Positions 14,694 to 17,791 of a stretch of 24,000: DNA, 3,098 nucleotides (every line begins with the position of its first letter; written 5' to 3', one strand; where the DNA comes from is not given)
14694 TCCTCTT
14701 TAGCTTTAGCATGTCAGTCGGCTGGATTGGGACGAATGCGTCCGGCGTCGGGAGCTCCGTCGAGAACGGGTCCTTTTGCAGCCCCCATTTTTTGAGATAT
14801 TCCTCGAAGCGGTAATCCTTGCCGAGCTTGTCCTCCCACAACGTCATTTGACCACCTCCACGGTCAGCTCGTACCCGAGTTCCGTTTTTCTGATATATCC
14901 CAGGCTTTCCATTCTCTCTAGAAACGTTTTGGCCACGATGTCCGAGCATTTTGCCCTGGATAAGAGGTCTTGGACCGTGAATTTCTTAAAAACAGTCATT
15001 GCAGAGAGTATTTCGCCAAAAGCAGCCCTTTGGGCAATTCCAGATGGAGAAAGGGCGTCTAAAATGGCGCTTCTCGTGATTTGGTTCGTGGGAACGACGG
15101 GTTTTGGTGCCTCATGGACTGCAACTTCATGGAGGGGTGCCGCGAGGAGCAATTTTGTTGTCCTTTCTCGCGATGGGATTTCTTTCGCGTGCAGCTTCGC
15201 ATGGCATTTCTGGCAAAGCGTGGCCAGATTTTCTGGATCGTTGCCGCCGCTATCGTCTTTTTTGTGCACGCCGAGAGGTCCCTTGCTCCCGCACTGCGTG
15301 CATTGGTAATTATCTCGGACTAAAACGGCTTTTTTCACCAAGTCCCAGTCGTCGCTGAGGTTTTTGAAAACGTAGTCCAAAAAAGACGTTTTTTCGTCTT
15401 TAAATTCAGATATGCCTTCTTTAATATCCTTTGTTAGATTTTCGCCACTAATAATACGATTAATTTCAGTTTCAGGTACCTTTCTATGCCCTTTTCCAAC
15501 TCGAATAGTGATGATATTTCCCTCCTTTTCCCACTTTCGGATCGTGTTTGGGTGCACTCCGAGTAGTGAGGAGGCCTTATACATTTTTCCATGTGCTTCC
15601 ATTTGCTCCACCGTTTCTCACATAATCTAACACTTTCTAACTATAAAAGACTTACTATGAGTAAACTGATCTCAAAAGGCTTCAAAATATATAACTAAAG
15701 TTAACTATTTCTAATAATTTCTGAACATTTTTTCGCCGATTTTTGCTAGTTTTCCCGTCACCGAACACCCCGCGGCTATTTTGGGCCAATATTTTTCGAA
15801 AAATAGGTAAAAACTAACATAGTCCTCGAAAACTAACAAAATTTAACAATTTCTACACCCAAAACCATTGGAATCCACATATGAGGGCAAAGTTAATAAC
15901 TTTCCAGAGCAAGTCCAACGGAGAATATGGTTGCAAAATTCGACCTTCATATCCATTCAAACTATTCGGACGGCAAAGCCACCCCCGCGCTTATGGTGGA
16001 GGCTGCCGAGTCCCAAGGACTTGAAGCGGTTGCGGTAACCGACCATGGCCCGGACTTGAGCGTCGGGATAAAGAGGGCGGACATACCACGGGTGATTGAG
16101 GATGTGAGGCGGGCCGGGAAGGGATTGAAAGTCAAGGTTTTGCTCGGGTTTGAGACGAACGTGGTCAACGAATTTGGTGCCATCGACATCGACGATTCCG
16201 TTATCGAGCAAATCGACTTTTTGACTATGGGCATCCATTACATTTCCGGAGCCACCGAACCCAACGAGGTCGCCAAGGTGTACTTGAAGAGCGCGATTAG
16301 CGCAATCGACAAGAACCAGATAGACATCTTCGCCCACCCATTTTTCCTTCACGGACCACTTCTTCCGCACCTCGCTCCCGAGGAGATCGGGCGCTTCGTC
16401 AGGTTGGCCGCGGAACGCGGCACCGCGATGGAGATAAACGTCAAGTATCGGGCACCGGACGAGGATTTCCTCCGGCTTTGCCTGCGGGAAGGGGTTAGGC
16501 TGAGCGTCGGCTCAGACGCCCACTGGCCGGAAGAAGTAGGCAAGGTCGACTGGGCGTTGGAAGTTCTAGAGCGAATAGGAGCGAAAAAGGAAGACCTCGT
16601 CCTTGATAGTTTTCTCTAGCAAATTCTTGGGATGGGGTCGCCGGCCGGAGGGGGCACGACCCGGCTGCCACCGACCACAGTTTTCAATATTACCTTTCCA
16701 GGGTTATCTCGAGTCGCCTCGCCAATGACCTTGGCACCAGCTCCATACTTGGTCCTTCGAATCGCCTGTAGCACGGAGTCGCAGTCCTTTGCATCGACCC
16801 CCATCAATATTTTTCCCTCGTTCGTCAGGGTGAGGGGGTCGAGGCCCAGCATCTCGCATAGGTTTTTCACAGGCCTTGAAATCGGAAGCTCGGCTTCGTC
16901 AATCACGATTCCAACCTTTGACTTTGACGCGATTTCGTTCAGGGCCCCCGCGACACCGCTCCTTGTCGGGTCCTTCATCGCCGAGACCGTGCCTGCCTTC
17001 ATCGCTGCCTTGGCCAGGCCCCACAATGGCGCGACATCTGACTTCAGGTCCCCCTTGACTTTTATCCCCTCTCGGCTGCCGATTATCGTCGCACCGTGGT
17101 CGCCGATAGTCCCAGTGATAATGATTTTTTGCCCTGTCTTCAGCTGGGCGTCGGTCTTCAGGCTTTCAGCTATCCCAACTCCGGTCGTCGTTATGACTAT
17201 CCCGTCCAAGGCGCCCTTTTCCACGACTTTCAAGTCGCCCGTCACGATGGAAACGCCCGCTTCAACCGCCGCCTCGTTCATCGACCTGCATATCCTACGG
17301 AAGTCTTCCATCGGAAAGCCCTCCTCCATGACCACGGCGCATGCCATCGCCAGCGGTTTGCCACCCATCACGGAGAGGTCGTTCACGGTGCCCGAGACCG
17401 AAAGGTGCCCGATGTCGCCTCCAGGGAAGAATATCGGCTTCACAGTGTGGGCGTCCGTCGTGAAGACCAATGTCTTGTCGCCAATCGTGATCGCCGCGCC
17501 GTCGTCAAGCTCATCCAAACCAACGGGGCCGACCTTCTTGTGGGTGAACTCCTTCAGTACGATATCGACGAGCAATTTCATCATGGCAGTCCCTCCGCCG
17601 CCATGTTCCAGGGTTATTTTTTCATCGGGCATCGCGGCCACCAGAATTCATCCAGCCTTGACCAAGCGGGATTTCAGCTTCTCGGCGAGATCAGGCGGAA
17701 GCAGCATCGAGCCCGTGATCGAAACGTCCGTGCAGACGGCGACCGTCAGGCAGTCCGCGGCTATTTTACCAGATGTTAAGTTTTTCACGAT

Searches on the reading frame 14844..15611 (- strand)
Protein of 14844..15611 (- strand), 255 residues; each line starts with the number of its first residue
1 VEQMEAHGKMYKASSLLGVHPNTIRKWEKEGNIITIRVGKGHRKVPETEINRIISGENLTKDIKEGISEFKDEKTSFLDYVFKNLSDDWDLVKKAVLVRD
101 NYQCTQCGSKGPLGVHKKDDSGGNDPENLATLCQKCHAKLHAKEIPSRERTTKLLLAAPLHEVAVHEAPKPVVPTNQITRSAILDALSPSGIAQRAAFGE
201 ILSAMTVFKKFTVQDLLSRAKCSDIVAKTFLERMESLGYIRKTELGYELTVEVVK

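Call 3: search_protein_families(library=pfam, proteins=[window:14844-15611:-], max_evalue=0.1)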
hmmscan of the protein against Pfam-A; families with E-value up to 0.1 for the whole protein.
window:14844-15611:- (255 aa): 9 families
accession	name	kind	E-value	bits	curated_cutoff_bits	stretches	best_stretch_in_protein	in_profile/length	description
PF01844.29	HNH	-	6e-07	30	21.4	1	104-142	1-46/47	HNH endonuclease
PF00376.29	MerR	-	3.5e-05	24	28.2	1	13-43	5-36/38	MerR family regulatory protein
PF13411.12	MerR_1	-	5.3e-05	23.7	21.6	1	12-53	5-46/69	MerR HTH family regulatory protein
PF12728.13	HTH_17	-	0.00022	21.8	27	1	13-54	7-47/51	Helix-turn-helix domain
PF01710.22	HTH_Tnp_IS630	-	0.027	15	21.3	1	4-85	15-94/119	Transposase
PF14522.11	Cytochrome_C7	-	0.027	14.7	24.8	1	100-144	12-55/67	Cytochrome c7 and related cytochrome c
PF01381.28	HTH_3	-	0.031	14.8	23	0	13-37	15-39/55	Helix-turn-helix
PF14279.12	HNH_5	-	0.043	14.2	27.5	1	122-142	25-45/56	HNH endonuclease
PF13338.12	AbiEi_4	-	0.054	14.1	25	0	17-39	22-44/49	Transcriptional regulator, AbiEi antitoxin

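Call 4: search_protein_families(library=padloc, proteins=[window:14844-15611:-], max_evalue=0.1)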
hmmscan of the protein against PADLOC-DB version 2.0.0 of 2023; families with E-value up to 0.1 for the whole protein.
window:14844-15611:- (255 aa): 11 families
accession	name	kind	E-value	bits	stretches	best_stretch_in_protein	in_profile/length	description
PDLC00645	ZorE2|ZorE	-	2.7e-07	28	1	70-139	178-253/375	HNH endonuclease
PDLC04133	mad1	-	4.5e-07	28.1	1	10-57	8-54/60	mads_1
PDLC00642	ZorE2|ZorE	-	1.2e-06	26.2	1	83-139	195-257/283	HNH endonuclease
PDLC00643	ZorE2|ZorE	-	1.1e-05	22.9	1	84-139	198-260/282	HNH endonuclease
PDLC00644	ZorE2|ZorE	-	0.00029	18.6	1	68-141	160-239/267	HNH endonuclease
PDLC02859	DpdF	-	0.0079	12.7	1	96-142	2-54/545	DpdF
PDLC00740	Effector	-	0.012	12.4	1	110-141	63-98/391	Endonuclease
PDLC00739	Effector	-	0.014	12.7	1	109-146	56-92/378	Endonuclease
PDLC00742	Effector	-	0.014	12.1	1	109-140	169-200/527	Endonuclease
PDLC00749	Effector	-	0.026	11.5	1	108-167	63-122/395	Endonuclease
PDLC01999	SAVED1--SAVED_HNH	-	0.028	11.4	1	109-141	62-95/387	-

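Call 6: find_homologous_proteins(query=window:14844-15611:-)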
Query window:14844-15611:- (255 aa): 27 proteins with E <= 0.001 among 568 candidates.
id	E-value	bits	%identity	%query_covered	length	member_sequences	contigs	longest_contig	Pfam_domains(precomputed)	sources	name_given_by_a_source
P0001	6.3e-164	561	100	99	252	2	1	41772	PF01844.30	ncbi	-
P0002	3.5e-77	277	54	96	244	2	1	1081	PF12728.14,PF00376.30,PF13411.13,PF01844.30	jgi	jgi:excisionase family DNA binding protein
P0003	2.7e-71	258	49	100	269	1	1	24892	PF12728.14,PF00376.30,PF13411.13,PF01844.30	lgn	-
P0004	2.5e-67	245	50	100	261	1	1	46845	PF12728.14,PF00376.30,PF13411.13,PF01844.30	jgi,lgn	jgi:excisionase family DNA binding protein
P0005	2.6e-65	238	50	93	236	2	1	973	PF00376.30,PF01844.30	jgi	jgi:excisionase family DNA binding protein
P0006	5.0e-64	234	46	100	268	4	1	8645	PF12728.14,PF00376.30,PF13411.13,PF01844.30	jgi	-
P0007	5.1e-63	231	45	100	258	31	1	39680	PF12728.14,PF00376.30,PF13411.13,PF01844.30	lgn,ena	-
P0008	9.5e-63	230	45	100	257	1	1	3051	PF12728.14,PF00376.30,PF13411.13,PF01844.30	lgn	-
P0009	1.5e-62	229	45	96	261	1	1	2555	PF12728.14,PF00376.30,PF13411.13,PF01844.30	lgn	-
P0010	2.2e-62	229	45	99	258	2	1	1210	PF12728.14,PF00376.30,PF13411.13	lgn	-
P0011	1.0e-61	227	45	100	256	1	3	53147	PF12728.14,PF00376.30,PF13411.13,PF01844.30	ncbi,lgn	-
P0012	1.3e-61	226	44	100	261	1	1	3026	PF12728.14,PF00376.30,PF13411.13,PF01844.30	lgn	-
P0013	2.8e-61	225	45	96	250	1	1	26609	PF12728.14,PF00376.30,PF13411.13,PF01844.30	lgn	-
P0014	4.6e-61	224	46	100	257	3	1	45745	PF12728.14,PF00376.30,PF13411.13,PF01844.30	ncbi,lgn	-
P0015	5.8e-60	221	45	96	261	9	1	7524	PF12728.14,PF00376.30,PF13411.13,PF01844.30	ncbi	-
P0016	1.3e-59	220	44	97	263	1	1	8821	PF12728.14,PF00376.30,PF13411.13,PF01844.30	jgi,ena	jgi:excisionase family DNA binding protein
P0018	1.6e-57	213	42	100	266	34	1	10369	PF12728.14,PF00376.30,PF13411.13,PF01844.30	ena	-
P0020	2.3e-57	212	41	97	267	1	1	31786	PF12728.14,PF00376.30,PF13411.13,PF01844.30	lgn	-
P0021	1.2e-56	210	43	96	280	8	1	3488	PF12728.14,PF00376.30,PF13411.13,PF01844.30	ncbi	-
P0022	3.6e-56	208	41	100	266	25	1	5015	PF12728.14,PF00376.30,PF13411.13,PF01844.30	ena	-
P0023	5.8e-56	208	43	100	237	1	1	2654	PF12728.14,PF00376.30,PF13411.13,PF01844.30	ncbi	ncbi:MAG: MerR family DNA-binding transcriptional regulator [Candidatus Hadarchaeales archaeon]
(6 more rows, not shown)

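Call 22: search_solved_structures(query=A1, max_evalue=1, show_alignments=3)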
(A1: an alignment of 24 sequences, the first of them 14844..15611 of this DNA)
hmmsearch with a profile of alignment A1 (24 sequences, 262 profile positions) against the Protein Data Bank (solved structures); distinct sequences matched with E-value up to 1: 20.
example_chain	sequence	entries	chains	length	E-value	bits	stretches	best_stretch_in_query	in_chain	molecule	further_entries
9k2z_A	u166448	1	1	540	5.1e-09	39.3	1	90-150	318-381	HfmIscB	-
6amk_A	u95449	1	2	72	1.3e-07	34.7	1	12-60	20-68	Putative DNA-binding protein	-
6ama_A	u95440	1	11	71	1.7e-07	34.3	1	11-60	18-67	Putative DNA-binding protein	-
5h0m_A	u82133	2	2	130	3e-05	26.9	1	84-143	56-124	HNH endonuclease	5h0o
5x42_A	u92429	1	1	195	0.0012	21.7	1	95-139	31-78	DotN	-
5x1h_Q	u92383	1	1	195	0.0016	21.3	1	95-139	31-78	IcmJ (DotN)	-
5x1h_A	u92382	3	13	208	0.0018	21.1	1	95-139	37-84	IcmJ (DotN)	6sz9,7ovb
5x42_C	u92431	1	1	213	0.0019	21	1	95-139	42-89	IcmJ (DotN)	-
3gp4_A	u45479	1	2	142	0.071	15.9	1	9-58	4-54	Transcriptional regulator, MerR family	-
9nvu_P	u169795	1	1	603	0.2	14.4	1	103-154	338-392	OrufIscB-REC-swap 49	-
8jbs_A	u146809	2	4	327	0.21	14.4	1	4-45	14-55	Putative cobalamin binding protein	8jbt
4j2n_A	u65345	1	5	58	0.24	14.2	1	10-55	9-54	Gp37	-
6ghc_A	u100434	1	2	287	0.28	13.9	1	111-147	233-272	5-methylcytosine-specific restriction enzyme A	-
9qgv_A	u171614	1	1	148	0.31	13.8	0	128-179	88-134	Nicking endonuclease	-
5e01_A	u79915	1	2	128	0.34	13.7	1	7-52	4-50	Uncharacterized HTH-type transcriptional regulator HI_0186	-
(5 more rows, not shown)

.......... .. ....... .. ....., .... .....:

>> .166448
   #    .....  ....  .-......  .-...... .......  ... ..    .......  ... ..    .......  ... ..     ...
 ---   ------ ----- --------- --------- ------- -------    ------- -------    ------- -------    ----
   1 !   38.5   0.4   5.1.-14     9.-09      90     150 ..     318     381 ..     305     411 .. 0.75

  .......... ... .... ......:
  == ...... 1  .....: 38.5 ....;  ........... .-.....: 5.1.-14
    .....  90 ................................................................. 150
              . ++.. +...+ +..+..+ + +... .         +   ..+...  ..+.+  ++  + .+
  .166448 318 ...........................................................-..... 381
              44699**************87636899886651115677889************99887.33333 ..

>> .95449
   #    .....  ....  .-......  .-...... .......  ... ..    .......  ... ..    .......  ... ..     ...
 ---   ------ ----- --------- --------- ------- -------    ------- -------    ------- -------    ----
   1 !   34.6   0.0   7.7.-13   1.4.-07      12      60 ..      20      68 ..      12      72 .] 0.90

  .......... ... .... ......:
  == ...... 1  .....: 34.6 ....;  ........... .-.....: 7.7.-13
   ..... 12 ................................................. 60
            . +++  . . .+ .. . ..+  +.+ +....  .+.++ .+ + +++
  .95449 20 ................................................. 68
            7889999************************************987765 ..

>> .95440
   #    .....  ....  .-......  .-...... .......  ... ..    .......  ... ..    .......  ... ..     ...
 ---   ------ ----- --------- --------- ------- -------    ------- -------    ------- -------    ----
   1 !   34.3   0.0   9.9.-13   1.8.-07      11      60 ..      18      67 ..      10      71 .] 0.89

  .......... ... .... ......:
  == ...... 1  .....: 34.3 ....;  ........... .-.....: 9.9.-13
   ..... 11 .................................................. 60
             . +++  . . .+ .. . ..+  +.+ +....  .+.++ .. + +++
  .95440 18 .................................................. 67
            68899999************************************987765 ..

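Call 23: search_protein_families(library=ncbifam, proteins=[window:14844-15611:-], max_evalue=0.1)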
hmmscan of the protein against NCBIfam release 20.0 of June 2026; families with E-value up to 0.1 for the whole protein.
window:14844-15611:- (255 aa): 8 families
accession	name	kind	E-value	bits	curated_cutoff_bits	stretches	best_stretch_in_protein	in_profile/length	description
NF040563.1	guided_IscB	equivalog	6.6e-11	41.9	175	1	84-151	177-246/314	RNA-guided endonuclease IscB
NF033518.0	transpos_IS607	equivalog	3e-06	26.9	110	1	13-61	3-51/187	IS607 family transposase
NF033787.1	HTH_BldC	subfamily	2.9e-05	23.8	77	1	15-53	10-48/49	BldC family transcriptional regulator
TIGR01764.1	excise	domain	0.00015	22.1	28.8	1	13-51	7-44/49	excisionase family DNA-binding protein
NF047375.1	HeatShock_HspR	equivalog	0.00019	21.4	105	1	13-62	9-58/92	heat shock protein transcriptional repressor HspR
NF041791.1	anti-phage_ZorE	equivalog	0.00052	19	600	1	83-140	187-250/358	type II Zorya anti-phage system protein ZorE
TIGR00134.1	gatE_arch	equivalog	0.0087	14.3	319.55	1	15-93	393-472/622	Glu-tRNA(Gln) amidotransferase subunit GatE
TIGR03508.1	decahem_SO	subfamily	0.032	13.7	192.2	1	99-146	210-257/258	DmsE family decaheme c-type cytochrome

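Call 24: search_protein_families(library=phrogs, proteins=[window:14844-15611:-], max_evalue=0.1)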
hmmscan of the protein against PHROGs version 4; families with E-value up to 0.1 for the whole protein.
window:14844-15611:- (255 aa): 36 families (the best 25 are shown)
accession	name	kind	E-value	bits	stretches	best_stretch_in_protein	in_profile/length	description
phrog_119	-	DNA, RNA and nucleotide metabolism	1.1e-11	45.3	1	85-153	187-267/443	HNH endonuclease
phrog_144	-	DNA, RNA and nucleotide metabolism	1.3e-11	45.5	1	86-162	69-152/175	HNH endonuclease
phrog_589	-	DNA, RNA and nucleotide metabolism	5.9e-11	43.4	1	87-153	77-151/179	HNH endonuclease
phrog_1271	-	DNA, RNA and nucleotide metabolism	6.9e-10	39.8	1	76-161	247-332/361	HNH endonuclease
phrog_4581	-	head and packaging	2.3e-09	38.1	1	86-151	50-119/395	terminase small subunit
phrog_8446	-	DNA, RNA and nucleotide metabolism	5.3e-09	37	1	84-144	123-199/211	HNH endonuclease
phrog_333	-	DNA, RNA and nucleotide metabolism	7.4e-09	36.9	1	84-149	16-87/138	HNH endonuclease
phrog_8048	-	DNA, RNA and nucleotide metabolism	8.7e-08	32.7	1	80-145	155-231/273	HNH endonuclease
phrog_7785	-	DNA, RNA and nucleotide metabolism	2e-07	32.1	1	92-153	61-124/147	HNH endonuclease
phrog_7370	-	DNA, RNA and nucleotide metabolism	2.2e-06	28.7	1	92-150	32-91/115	HNH endonuclease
phrog_5200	-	DNA, RNA and nucleotide metabolism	7e-06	27.1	1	87-144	26-88/154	HNH endonuclease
phrog_740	-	DNA, RNA and nucleotide metabolism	9.7e-06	25.8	1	92-143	29-87/332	HNH endonuclease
phrog_24030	-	DNA, RNA and nucleotide metabolism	2.2e-05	24.9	1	91-149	8-71/342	RNA ligase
phrog_4160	-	unknown function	2.4e-05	25.4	1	93-158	62-137/178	-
phrog_5956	-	DNA, RNA and nucleotide metabolism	2.8e-05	24.8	1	89-145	47-112/138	HNH endonuclease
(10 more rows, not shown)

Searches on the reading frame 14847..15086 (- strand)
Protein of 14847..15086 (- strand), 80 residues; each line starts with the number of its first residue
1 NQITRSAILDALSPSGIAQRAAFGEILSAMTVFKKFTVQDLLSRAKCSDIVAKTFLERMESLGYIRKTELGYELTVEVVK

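Call 48: search_protein_families(library=pfam, alignment_id=A5, max_evalue=10)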
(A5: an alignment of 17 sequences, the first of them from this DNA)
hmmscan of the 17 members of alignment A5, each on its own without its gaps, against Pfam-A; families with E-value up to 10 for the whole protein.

A. member 1, seq(80 aa): 2 families
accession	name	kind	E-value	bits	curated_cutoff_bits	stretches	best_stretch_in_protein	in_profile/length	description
PF03297.21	Ribosomal_S25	-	0.088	13.5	28.8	1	17-68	38-89/101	S25 ribosomal protein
PF22979.2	HTH_69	-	0.2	12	27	1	36-69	27-60/69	Winged helix-turn-helix domain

B. families by the number of members that match (of 17 scanned): 10 families
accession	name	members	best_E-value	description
PF22979.2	HTH_69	3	0.011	Winged helix-turn-helix domain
PF01978.25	TrmB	2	0.18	Sugar-specific transcriptional regulator TrmB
PF21957.2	Zn_ribbon_16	1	0.025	Zinc beta-ribbon finger, putative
PF23557.1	TPR_leprecan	1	0.035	Leprecan family TPR-like repeat region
PF03683.19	UPF0175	1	0.05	Uncharacterised protein family (UPF0175)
PF04409.17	DUF530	1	0.065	Protein of unknown function (DUF530)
PF03297.21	Ribosomal_S25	1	0.088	S25 ribosomal protein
PF05331.17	DUF742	1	0.13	Protein of unknown function (DUF742)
PF01535.26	PPR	1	0.19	PPR repeat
PF12802.13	MarR_2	1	0.22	MarR family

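Call 49: search_solved_structures(query=A5, max_evalue=10, show_alignments=2)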
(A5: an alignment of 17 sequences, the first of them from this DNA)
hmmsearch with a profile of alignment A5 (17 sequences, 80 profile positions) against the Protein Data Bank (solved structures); distinct sequences matched with E-value up to 10: 7.
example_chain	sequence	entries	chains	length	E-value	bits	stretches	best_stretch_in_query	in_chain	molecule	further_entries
4awx_B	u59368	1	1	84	0.34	14.1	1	35-68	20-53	FERROUS IRON TRANSPORT PROTEIN C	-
7wqu_B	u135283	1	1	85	0.34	14.1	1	35-68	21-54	Probable [Fe-S]-dependent transcriptional repressor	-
2k02_A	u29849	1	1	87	0.37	14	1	36-68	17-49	Ferrous iron transport protein C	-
1kz7_A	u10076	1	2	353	1.4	12.1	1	33-63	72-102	GUANINE NUCLEOTIDE EXCHANGE FACTOR DBS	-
1lb1_A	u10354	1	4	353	1.4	12.1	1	33-63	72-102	Guanine nucleotide exchange factor DBS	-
1rj2_A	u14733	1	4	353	1.4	12.1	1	33-63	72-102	Guanine nucleotide exchange factor DBS [Fragment]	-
1kzg_A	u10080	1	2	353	1.4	12.1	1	33-63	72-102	GUANINE NUCLEOTIDE EXCHANGE FACTOR DBS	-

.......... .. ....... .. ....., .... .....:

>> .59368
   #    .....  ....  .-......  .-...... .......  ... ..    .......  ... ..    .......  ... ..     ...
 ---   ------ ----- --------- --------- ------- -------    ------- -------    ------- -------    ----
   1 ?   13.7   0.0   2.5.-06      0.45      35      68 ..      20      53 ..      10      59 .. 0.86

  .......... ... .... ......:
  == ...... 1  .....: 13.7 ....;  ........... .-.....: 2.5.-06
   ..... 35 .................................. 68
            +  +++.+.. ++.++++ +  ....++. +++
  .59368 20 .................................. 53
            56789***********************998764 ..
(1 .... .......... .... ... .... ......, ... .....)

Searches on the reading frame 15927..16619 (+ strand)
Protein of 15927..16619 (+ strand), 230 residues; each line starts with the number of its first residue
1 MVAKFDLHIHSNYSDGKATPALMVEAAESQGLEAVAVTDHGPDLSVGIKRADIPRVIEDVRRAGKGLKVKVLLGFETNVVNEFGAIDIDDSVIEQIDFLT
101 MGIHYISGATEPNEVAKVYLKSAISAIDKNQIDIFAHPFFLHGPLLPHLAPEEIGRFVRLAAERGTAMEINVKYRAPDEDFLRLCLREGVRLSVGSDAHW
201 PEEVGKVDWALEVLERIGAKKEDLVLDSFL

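Call 3: search_protein_families(library=pfam, proteins=[window:15927-16619:+], max_evalue=0.1)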
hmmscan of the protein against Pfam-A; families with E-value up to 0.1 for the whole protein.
window:15927-16619:+ (230 aa): 2 families
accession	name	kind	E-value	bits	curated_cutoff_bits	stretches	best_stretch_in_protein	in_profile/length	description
PF02811.25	PHP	-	2.6e-15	57.6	26.4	1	6-171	1-162/164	PHP domain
PF13263.12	PHP_C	-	0.0014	18.5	21.3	1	193-207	19-33/56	PHP-associated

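Call 23: search_protein_families(library=ncbifam, proteins=[window:15927-16619:+], max_evalue=0.1)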
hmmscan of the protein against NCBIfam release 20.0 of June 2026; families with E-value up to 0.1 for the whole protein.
window:15927-16619:+ (230 aa): 23 families
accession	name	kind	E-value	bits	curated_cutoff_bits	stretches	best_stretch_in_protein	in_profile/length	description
NF006251.0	PRK08392.1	equivalog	5.4e-43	147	212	1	5-230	2-216/216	hypothetical protein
NF006702.0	PRK09248.1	domain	9.2e-24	84.3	264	1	2-225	2-221/246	PHP domain-containing protein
NF005928.0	PRK07945.1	equivalog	5.9e-20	71.9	250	1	4-216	99-310/337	PHP domain-containing protein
NF006375.0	PRK08609.1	equivalog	8e-20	70.9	426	1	4-214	336-544/571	DNA polymerase/3'-5' exonuclease PolX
NF004981.0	PRK06361.1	equivalog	8.3e-13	48.2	117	1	5-215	2-192/217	histidinol phosphate phosphatase domain-containing protein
NF005596.0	PRK07328.1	subfamily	7.1e-11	42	202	1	5-221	4-254/269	histidinol-phosphatase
NF038032.1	CehA_McbA_metalo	domain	9.6e-10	38.4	80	1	4-42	4-42/315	CehA/McbA family metallohydrolase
TIGR01856.1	hisJ_fam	subfamily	1.5e-09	37.9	90.2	1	5-109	1-116/252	histidinol-phosphatase HisJ family protein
NF041577.1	nside_bi_sphtase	equivalog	2.1e-09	37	400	1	3-51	2-48/276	3',5'-nucleoside bisphosphate phosphatase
NF047791.1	RNaseRnm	equivalog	6.9e-09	35.4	375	1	5-51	3-47/275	RNase RNM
NF045780.1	TrlF_fam_ATP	equivalog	1.3e-06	27.4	350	1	4-78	7-82/944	TrlF family AAA-like ATPase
NF005996.1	PRK08123.1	equivalog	0.00011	21.6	133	0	6-42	2-40/262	histidinol-phosphatase HisJ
NF005235.0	PRK06740.1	equivalog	0.00015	21.3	442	1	165-218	260-314/335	histidinol phosphate phosphatase domain-containing protein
NF005617.0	PRK07374.1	equivalog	0.00051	18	1653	1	5-42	4-43/1170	DNA polymerase III subunit alpha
NF001688.0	PRK00448.1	equivalog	0.00065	17.3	873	1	6-88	340-413/1445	PolC-type DNA polymerase III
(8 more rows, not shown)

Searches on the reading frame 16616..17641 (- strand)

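Call 16: search_protein_families(library=pfam, proteins=[window:16616-17641:-], max_evalue=0.001)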
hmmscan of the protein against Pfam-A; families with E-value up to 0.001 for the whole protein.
window:16616-17641:- (341 aa): 2 families
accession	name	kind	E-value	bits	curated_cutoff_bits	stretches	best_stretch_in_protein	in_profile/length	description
PF02769.27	AIRS_C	-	4.7e-24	85.8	23.1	1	168-319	1-155/156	AIR synthase related protein, C-terminal domain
PF00586.29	AIRS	-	2.5e-23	83.1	24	1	46-158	2-112/112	AIR synthase related protein, N-terminal domain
